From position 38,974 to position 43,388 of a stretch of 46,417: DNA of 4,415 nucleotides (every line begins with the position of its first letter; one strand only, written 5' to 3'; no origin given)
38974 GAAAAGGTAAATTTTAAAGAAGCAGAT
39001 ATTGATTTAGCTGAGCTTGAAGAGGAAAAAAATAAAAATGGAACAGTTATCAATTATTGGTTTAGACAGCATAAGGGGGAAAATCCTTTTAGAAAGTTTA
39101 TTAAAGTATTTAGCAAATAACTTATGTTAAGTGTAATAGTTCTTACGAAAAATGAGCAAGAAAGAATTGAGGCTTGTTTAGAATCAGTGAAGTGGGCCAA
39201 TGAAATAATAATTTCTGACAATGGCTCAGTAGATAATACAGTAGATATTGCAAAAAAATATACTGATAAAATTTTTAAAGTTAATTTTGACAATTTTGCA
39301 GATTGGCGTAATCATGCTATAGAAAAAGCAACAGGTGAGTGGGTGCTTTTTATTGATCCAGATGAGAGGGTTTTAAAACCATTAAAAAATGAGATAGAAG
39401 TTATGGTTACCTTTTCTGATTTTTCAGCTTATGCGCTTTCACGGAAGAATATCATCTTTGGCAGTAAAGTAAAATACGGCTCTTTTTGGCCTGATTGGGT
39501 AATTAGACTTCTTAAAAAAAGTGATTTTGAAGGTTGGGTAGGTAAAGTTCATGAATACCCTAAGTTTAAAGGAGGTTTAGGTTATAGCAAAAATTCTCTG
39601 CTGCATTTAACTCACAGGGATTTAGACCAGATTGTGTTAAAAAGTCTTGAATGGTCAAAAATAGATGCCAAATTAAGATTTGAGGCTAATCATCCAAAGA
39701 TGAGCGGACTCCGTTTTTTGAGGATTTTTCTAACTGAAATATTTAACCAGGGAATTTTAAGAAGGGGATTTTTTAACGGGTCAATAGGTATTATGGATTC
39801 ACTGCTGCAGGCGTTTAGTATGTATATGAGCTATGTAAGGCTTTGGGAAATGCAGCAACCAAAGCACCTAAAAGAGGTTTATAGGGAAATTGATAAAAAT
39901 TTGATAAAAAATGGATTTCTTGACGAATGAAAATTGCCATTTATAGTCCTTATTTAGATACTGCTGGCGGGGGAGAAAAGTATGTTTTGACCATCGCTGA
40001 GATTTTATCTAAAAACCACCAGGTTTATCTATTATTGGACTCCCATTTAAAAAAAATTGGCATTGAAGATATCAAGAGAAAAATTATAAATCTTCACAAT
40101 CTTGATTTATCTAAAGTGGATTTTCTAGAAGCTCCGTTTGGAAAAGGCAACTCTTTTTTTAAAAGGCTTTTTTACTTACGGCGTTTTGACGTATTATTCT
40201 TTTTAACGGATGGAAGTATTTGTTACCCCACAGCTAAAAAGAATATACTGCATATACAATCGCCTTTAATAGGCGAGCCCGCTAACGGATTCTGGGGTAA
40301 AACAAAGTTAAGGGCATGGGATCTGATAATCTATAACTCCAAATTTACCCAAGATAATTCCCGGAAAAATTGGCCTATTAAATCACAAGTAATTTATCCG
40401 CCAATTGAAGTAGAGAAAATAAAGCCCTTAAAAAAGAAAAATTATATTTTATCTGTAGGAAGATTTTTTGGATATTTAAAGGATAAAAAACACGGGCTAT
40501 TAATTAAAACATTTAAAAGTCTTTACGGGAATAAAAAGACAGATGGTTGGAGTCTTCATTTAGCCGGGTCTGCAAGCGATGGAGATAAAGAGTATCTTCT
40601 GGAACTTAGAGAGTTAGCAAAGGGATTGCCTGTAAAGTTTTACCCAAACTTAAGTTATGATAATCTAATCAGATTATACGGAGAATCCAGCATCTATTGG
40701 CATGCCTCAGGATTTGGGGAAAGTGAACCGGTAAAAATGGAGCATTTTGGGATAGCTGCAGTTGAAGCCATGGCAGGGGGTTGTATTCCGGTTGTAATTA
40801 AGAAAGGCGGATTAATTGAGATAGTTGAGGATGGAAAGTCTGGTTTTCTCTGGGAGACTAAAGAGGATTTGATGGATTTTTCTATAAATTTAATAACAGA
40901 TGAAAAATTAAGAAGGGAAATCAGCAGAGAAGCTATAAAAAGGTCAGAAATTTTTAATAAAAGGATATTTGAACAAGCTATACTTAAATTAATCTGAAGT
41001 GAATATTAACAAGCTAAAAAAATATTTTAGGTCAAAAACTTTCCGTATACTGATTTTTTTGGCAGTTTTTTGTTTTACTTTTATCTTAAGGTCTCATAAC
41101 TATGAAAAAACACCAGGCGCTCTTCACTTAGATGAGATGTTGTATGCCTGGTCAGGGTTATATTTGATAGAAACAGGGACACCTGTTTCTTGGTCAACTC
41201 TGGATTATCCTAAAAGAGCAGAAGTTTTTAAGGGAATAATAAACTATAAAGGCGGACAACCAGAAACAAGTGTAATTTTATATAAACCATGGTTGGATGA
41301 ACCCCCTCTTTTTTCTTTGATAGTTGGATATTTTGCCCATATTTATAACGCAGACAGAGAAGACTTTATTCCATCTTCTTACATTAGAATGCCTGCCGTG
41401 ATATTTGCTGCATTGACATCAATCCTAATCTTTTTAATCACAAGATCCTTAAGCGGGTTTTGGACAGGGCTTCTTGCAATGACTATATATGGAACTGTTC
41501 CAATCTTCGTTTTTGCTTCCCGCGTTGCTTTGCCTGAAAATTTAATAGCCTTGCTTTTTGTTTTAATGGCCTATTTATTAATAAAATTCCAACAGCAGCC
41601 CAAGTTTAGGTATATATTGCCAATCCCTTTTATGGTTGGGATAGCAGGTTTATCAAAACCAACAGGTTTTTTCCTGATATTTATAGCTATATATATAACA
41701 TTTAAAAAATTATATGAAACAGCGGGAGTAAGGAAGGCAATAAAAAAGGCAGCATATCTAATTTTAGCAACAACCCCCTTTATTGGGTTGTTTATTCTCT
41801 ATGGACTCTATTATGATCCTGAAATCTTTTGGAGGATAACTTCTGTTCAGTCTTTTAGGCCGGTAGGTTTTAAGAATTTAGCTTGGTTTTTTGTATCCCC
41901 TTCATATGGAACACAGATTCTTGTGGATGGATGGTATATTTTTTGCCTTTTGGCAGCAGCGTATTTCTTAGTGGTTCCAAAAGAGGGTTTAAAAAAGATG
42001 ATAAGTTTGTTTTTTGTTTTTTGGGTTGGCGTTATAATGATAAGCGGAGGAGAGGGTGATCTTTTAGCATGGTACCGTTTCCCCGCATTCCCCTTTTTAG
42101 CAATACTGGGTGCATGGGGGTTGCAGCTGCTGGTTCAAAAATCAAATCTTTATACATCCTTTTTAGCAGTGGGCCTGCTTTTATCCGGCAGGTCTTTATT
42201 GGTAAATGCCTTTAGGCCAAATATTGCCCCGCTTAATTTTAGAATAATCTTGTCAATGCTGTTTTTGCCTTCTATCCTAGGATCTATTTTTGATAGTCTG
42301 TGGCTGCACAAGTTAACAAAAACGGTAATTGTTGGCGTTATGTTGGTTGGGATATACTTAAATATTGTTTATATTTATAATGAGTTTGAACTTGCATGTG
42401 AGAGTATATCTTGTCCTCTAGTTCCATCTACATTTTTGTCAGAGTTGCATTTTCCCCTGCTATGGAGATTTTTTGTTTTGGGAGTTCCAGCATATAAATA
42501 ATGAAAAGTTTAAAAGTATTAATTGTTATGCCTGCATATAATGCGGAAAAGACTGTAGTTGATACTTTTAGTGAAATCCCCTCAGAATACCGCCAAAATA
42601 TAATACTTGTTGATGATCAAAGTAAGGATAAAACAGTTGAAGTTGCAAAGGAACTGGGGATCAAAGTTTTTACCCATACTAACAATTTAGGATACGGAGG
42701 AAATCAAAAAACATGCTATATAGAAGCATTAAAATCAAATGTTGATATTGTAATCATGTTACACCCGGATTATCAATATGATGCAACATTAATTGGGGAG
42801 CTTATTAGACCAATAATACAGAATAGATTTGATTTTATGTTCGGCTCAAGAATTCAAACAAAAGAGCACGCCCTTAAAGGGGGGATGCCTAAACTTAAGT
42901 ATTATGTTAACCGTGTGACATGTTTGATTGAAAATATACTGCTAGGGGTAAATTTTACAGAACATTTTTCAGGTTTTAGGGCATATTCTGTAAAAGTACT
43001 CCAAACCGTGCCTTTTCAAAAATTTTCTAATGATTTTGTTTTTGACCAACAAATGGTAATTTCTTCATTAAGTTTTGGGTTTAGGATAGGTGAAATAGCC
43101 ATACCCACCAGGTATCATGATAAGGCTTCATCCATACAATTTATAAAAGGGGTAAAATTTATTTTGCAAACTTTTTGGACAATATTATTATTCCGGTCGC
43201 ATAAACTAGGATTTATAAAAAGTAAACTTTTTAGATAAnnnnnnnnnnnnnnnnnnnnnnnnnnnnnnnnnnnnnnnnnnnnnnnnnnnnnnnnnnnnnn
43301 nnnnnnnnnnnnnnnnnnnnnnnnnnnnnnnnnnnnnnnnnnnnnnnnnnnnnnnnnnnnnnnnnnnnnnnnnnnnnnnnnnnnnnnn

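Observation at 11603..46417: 35-kb locus with about 16 GT-C enzymes: an ER-like lipid-donor glycan assembly line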

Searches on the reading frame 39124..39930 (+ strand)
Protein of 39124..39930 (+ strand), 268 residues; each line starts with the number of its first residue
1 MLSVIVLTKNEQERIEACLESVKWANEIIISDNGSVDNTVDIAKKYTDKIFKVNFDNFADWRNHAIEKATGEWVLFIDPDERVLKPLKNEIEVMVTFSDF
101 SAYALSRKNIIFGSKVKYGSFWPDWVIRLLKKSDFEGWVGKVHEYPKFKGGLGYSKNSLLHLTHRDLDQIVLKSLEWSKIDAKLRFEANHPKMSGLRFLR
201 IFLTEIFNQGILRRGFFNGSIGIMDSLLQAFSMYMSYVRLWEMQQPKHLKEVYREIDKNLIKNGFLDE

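Call 4: search_protein_families(library=pfam, proteins=[window:39124-39930:+], max_evalue=0.01)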
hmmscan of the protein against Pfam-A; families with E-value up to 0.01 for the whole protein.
window:39124-39930:+ (268 aa): 3 families
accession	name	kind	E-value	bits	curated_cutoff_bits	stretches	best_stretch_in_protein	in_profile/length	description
PF00535.33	Glycos_transf_2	-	2e-18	67.3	23.3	1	3-85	1-93/168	Glycosyl transferase family 2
PF13704.12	Glyco_tranf_2_4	-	7.7e-07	30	27.5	1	9-85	1-86/98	Glycosyl transferase family 2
PF10111.15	Glyco_tranf_2_2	-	0.0089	16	27.3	0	9-81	7-92/276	Glycosyltransferase like family 2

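Call 31: search_protein_families(library=ncbifam, proteins=[window:39124-39930:+], max_evalue=0.001)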
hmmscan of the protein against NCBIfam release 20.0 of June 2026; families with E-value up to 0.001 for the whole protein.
window:39124-39930:+ (268 aa): 10 families
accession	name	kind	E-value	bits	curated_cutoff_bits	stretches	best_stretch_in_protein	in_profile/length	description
TIGR04195.1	S_glycosyl_SunS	equivalog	1.9e-12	46.8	350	1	6-100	63-160/421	SunS family peptide S-glycosyltransferase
TIGR04283.1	glyco_like_mftF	equivalog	7.5e-12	45.3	182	1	2-95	1-97/221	TIGR04283 family arsenosugar biosynthesis glycosyltransferase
NF007482.0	PRK10073.1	equivalog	1e-10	41.2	423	1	2-90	8-105/334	glycosyltransferase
NF047683.1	TeichurnBiosyTuaG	equivalog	1.4e-06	28.1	400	1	2-95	8-112/252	teichuronic acid biosynthesis protein TuaG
NF041875.1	EPS_EpsD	equivalog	1.6e-06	27.8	370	1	2-84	1-93/325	exopolysaccharide biosynthesis glycosyltransferase EpsD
NF050050.1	ProtGlycPglI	equivalog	2.4e-06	27.1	500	1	2-86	4-99/306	GalNAc(5)-diNAcBac-PP-undecaprenol beta-1,3-glucosyltransferase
NF038302.1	EPS_HpsE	equivalog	9.5e-06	24.8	300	1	19-81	29-97/307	hormogonium polysaccharide biosynthesis glycosyltransferase HpsE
TIGR03965.1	mycofact_glyco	equivalog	3.6e-05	22.8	280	1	3-82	77-166/467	mycofactocin biosynthesis glycosyltransferase MftF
NF045692.1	OglycostaseCruG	equivalog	0.00012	21.2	600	1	2-87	43-144/386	2'-O-glycosyltransferase CruG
NF053739.1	GlytfEpsEBac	equivalog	0.00059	18.9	450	1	12-98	17-107/265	glycosyltransferase EpsE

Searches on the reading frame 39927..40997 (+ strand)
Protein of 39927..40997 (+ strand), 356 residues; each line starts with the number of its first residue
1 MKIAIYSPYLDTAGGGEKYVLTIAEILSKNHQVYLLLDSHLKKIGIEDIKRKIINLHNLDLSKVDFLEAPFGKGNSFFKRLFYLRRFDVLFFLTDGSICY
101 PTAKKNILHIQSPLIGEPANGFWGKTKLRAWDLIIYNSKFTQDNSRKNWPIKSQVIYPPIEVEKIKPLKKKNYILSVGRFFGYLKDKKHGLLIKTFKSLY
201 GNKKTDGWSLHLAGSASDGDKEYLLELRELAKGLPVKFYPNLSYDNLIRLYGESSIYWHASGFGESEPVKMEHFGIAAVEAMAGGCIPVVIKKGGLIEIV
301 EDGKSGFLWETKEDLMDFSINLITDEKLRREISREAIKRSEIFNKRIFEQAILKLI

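Call 4: search_protein_families(library=pfam, proteins=[window:39927-40997:+], max_evalue=0.01)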
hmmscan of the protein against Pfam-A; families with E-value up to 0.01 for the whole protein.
window:39927-40997:+ (356 aa): 4 families
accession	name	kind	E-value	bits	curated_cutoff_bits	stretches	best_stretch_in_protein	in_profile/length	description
PF00534.26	Glycos_transf_1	-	1.6e-26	93.3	26.4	1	164-339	8-172/172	Glycosyl transferases group 1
PF13692.12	Glyco_trans_1_4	-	2.2e-14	54.4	27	1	172-324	2-141/142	Glycosyl transferases group 1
PF13439.12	Glyco_transf_4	-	1.1e-05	26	28.5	1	14-163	2-169/170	Glycosyltransferase Family 4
PF13524.12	Glyco_trans_1_2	-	0.0018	18.6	25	1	206-339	13-128/144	Glycosyl transferase-like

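Call 31: search_protein_families(library=ncbifam, proteins=[window:39927-40997:+], max_evalue=0.001)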
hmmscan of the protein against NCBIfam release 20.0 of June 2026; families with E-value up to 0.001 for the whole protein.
window:39927-40997:+ (356 aa): 14 families
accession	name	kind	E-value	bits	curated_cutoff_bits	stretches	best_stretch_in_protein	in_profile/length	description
TIGR03999.1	thiol_BshA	equivalog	8.6e-11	41.4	273.7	1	270-345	281-359/375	N-acetyl-alpha-D-glucosaminyl L-malate synthase BshA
NF050063.1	ProtGlycPglJ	equivalog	1.9e-09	37.2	500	1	130-354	144-361/363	N-acetylgalactosamine-N,N'-diacetylbacillosaminyl-diphospho-undecaprenol 4-alpha-N-acetylgalactosaminyltransferase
TIGR03449.1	mycothiol_MshA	equivalog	4.7e-09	35.6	462.5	1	184-344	229-388/406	D-inositol-3-phosphate glycosyltransferase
NF041876.1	EPS_EpsE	equivalog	9.2e-08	31.7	400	1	174-338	217-374/389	exopolysaccharide biosynthesis GT4 family glycosyltransferase EpsE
NF050056.1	ProtGlycPglH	equivalog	7.1e-07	28.6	600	1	162-356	170-350/354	GalNAc-alpha-(1->4)-GalNAc-alpha-(1->3)-diNAcBac-PP-undecaprenol alpha-1,4-N-acetyl-D-galactosaminyltransferase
NF001900.0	PRK00654.1-3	equivalog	5.1e-06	25.2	509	1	218-301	310-387/481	glycogen synthase GlgA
TIGR02095.1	glgA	subfamily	1.3e-05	24.1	328.45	1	222-334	335-437/477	glycogen/starch synthase, ADP-glucose type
NF041010.1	glycosy_Agl16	equivalog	1.9e-05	23.7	575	1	270-344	262-336/352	glycosylation protein Agl16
NF038229.1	Glyco4_Geo_Pelo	equivalog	2.6e-05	23.4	400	1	276-337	252-313/338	GPMC system family 4 glycosyltransferase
TIGR02470.1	sucr_synth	equivalog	3.7e-05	22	810.4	1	268-354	650-743/784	sucrose synthase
NF001901.0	PRK00654.1-5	equivalog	9.5e-05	21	649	1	268-312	397-441/502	glycogen synthase GlgA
NF012028.0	PRK15484.1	subfamily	0.00013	21.2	618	1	272-336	288-354/380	lipopolysaccharide N-acetylglucosaminyltransferase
TIGR02149.1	glgA_Coryne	subfamily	0.00031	20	302.4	1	269-316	291-338/391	glycogen synthase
NF001904.0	PRK00654.2-3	equivalog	0.00057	18.7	577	0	268-322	378-432/475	glycogen synthase GlgA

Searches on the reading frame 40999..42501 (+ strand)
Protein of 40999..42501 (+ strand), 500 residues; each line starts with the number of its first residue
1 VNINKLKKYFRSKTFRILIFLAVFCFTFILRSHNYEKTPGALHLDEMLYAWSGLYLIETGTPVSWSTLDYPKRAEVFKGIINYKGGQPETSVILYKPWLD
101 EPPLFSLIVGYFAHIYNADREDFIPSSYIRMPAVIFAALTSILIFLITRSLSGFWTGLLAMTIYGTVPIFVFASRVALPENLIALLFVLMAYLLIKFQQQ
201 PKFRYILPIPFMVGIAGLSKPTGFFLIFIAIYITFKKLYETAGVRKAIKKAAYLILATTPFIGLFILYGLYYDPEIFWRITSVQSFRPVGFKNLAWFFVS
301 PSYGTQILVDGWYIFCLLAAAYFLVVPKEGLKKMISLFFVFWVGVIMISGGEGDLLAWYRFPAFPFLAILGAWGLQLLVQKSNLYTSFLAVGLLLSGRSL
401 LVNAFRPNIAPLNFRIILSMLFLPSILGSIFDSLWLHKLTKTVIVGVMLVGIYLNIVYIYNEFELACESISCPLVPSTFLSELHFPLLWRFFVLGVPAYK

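Call 5: search_protein_families(library=pfam, proteins=[window:40999-42501:+], max_evalue=0.01)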
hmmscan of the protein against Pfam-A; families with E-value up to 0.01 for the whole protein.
window:40999-42501:+ (500 aa): 2 families
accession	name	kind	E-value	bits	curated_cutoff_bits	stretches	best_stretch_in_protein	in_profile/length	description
PF13231.12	PMT_2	-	6.3e-14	52.9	26.1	1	100-255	1-149/160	Dolichyl-phosphate-mannose-protein mannosyltransferase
PF02366.24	PMT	-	4.3e-07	30.2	22.7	1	124-257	80-218/245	Dolichyl-phosphate-mannose-protein mannosyltransferase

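Call 49: search_solved_structures(query=window:40999-42501:+, max_evalue=1, show_alignments=2)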
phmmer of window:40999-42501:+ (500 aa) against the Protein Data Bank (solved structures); distinct sequences matched with E-value up to 1: 0.

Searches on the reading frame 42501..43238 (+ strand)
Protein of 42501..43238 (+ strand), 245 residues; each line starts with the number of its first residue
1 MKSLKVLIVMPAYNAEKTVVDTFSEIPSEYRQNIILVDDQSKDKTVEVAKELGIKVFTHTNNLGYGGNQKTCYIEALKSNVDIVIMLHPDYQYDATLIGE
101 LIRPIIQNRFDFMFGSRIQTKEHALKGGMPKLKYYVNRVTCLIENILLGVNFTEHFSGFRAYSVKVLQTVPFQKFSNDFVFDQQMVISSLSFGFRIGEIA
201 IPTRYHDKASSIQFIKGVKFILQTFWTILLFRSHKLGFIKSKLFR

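Call 5: search_protein_families(library=pfam, proteins=[window:42501-43238:+], max_evalue=0.01)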
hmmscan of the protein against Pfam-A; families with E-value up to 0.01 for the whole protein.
window:42501-43238:+ (245 aa): 1 family
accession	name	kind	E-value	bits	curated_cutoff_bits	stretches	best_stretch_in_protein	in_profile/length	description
PF00535.33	Glycos_transf_2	-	7.1e-20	72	23.3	1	8-168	2-165/168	Glycosyl transferase family 2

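Call 31: search_protein_families(library=ncbifam, proteins=[window:42501-43238:+], max_evalue=0.001)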
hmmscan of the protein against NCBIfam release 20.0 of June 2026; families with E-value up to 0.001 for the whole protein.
window:42501-43238:+ (245 aa): 7 families
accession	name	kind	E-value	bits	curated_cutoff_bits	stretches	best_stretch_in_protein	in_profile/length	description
TIGR04182.1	glyco_TIGR04182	equivalog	3.3e-19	69.4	325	1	6-209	2-194/293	S-layer glycoprotein N-glycosyltransferase AglJ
NF058614.1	PPMAGASynPpgS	equivalog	4e-15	55.9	370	1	6-223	2-218/226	polyprenyl-phospho-N-acetylgalactosaminyl synthase PpgS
NF041391.1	DPhHxTase_Halo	equivalog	1.7e-13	50.1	375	1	10-218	1-198/213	dolichyl-phosphate hexose transferase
TIGR04283.1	glyco_like_mftF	equivalog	6.2e-09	35.8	182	1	8-125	3-118/221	TIGR04283 family arsenosugar biosynthesis glycosyltransferase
NF010496.0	PRK13915.1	equivalog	3e-08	33.1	262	1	4-107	31-144/307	glucosyl-3-phosphoglycerate synthase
NF047588.1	GlcsyltransPgfSStrep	equivalog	1.1e-07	31.3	500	1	5-170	2-167/308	glycosyltransferase PgfS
TIGR03937.1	PgaC_IcaA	equivalog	0.00019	20.6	422.3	1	5-54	46-97/407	poly-beta-1,6-N-acetyl-D-glucosamine synthase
